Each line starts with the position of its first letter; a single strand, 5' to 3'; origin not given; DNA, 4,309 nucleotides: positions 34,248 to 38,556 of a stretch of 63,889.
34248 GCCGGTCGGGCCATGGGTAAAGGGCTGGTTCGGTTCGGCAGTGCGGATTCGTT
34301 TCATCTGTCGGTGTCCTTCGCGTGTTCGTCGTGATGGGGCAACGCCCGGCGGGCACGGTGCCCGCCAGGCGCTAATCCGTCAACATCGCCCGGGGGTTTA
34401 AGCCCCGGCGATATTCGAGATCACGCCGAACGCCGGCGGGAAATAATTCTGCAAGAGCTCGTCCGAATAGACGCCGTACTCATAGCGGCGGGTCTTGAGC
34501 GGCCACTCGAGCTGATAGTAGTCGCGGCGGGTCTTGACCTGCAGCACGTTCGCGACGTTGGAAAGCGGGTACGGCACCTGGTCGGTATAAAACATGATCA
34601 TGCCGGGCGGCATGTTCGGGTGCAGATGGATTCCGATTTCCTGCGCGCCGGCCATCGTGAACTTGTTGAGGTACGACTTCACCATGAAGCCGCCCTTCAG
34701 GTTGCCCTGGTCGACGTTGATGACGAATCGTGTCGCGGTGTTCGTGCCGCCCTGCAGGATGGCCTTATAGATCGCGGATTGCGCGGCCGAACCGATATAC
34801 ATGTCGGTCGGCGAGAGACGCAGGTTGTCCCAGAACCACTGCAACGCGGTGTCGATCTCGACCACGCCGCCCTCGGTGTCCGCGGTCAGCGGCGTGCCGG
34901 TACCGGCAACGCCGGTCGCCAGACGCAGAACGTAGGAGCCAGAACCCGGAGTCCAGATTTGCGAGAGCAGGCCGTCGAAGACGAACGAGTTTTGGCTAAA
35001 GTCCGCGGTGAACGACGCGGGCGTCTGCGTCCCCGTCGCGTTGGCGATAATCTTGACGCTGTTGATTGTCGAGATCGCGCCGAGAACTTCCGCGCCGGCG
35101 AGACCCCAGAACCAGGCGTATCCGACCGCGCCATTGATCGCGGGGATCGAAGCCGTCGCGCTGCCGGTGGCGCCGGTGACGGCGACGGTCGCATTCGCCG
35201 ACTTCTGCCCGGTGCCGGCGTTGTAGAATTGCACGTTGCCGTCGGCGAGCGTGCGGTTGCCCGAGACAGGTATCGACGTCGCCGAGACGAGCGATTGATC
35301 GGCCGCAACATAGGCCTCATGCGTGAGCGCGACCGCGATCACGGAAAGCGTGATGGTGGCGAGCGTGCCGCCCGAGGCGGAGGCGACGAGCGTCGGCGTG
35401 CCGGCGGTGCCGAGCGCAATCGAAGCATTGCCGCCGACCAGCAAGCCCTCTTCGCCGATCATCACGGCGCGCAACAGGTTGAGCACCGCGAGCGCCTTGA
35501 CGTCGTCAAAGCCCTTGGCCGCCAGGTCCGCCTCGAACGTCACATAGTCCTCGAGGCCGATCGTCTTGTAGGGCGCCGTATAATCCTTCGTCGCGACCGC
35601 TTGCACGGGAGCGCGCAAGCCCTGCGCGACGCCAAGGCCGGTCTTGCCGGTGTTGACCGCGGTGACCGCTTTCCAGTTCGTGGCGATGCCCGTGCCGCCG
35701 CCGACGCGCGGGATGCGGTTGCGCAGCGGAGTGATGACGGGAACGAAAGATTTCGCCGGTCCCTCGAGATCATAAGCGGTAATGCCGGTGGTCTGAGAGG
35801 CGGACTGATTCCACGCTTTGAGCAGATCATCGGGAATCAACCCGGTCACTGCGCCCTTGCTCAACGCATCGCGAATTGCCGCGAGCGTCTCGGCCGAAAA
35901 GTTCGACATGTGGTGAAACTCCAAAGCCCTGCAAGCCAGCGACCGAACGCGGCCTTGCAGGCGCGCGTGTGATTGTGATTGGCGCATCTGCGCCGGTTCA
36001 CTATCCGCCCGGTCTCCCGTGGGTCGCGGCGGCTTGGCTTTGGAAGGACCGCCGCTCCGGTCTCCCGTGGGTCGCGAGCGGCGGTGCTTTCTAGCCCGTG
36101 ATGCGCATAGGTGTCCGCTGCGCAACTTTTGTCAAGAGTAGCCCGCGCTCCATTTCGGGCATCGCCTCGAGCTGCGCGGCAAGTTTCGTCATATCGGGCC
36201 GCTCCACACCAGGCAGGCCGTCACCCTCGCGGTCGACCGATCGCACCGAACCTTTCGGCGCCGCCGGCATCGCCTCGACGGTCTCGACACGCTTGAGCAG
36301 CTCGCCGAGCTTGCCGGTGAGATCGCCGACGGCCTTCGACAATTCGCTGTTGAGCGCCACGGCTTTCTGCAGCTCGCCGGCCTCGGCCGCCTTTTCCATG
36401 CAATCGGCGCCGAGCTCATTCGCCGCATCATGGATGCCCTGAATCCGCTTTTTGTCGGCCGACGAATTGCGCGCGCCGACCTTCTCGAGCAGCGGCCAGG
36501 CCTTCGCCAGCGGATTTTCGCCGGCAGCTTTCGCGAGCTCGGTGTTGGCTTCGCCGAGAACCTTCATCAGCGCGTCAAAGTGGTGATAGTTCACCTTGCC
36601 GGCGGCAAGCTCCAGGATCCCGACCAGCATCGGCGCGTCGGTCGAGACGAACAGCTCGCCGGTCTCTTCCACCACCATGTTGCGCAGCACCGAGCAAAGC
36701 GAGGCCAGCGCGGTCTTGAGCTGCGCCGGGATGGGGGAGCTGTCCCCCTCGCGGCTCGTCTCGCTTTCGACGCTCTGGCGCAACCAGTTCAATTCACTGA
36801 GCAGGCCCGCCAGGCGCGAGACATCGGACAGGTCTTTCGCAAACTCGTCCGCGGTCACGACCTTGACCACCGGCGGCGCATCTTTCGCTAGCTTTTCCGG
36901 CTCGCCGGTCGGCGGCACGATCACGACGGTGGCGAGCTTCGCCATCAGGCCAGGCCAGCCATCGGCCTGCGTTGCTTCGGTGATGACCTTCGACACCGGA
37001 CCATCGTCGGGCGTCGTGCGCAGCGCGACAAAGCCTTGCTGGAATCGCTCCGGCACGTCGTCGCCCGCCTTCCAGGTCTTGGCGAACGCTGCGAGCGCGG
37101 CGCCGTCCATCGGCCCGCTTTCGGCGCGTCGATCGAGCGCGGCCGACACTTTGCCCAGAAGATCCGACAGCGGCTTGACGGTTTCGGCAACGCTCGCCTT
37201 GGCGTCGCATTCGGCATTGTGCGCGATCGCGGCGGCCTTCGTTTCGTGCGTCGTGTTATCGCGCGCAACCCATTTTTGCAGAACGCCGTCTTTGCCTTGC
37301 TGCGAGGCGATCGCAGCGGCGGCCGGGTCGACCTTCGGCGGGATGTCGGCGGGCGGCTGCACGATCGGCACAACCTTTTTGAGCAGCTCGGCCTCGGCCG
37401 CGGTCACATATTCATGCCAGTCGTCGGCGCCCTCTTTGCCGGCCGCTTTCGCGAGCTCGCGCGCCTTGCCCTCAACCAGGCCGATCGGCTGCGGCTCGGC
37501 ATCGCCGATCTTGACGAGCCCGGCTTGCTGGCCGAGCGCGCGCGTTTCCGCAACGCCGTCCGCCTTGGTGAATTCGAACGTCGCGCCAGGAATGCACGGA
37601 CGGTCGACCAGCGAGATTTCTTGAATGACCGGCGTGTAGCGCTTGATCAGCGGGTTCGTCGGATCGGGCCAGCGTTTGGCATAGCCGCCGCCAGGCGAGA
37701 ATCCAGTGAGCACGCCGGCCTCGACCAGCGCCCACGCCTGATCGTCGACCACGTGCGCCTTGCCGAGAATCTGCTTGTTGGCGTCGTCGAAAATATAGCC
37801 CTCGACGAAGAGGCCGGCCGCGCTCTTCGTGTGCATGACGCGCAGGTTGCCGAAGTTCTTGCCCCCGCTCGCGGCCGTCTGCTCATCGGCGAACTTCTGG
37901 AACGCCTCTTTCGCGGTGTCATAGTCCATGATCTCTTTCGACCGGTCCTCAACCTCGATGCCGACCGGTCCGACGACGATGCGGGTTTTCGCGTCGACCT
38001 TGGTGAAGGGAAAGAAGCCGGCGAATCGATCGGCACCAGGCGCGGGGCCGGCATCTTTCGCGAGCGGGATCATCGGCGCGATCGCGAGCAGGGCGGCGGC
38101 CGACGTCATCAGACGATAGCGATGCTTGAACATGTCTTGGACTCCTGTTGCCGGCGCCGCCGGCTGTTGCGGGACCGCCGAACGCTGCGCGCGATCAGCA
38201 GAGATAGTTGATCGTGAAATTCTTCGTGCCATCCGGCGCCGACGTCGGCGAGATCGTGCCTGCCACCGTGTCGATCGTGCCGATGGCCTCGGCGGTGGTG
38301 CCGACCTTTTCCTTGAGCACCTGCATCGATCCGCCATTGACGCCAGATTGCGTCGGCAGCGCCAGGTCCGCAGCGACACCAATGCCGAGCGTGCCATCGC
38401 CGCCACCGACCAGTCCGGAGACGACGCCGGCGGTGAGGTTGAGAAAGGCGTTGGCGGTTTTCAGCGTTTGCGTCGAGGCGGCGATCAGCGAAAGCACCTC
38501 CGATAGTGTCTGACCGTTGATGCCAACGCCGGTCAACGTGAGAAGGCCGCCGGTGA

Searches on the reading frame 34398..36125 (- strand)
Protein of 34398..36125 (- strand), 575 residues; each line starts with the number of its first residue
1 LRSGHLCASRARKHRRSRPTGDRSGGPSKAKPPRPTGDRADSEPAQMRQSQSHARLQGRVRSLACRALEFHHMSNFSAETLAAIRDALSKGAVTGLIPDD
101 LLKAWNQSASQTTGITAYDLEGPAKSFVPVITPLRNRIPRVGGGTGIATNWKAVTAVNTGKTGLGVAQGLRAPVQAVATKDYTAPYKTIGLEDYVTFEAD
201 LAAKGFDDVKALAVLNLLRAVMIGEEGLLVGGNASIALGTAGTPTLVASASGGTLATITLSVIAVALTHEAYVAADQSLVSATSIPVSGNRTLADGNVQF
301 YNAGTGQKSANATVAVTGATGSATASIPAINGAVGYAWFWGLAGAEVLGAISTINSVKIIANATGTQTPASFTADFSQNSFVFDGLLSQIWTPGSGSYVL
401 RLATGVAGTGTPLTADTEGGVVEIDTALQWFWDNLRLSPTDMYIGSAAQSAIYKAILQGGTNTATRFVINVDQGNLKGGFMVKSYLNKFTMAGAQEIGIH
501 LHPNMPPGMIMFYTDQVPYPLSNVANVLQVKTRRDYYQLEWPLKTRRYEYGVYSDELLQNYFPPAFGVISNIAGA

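Call 25: search_protein_families(library=phrogs, proteins=[window:34398-36125:-], max_evalue=0.00001)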
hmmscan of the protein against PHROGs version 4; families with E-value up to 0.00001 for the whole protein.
window:34398-36125:- (575 aa): 1 family
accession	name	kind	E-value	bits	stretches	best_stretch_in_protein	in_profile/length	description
phrog_13692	-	unknown function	2e-123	413.4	1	84-573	15-490/491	-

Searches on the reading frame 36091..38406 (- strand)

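Call 25: search_protein_families(library=phrogs, proteins=[window:36091-38406:-], max_evalue=0.00001)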
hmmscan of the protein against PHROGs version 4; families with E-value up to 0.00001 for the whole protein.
window:36091-38406:- (771 aa): 2 families
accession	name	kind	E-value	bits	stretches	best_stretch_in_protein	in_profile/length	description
phrog_21715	-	unknown function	1.2e-21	78.5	2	182-414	49-274/381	-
phrog_9427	-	head and packaging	3e-06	27.7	0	132-270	19-158/453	head maturation protease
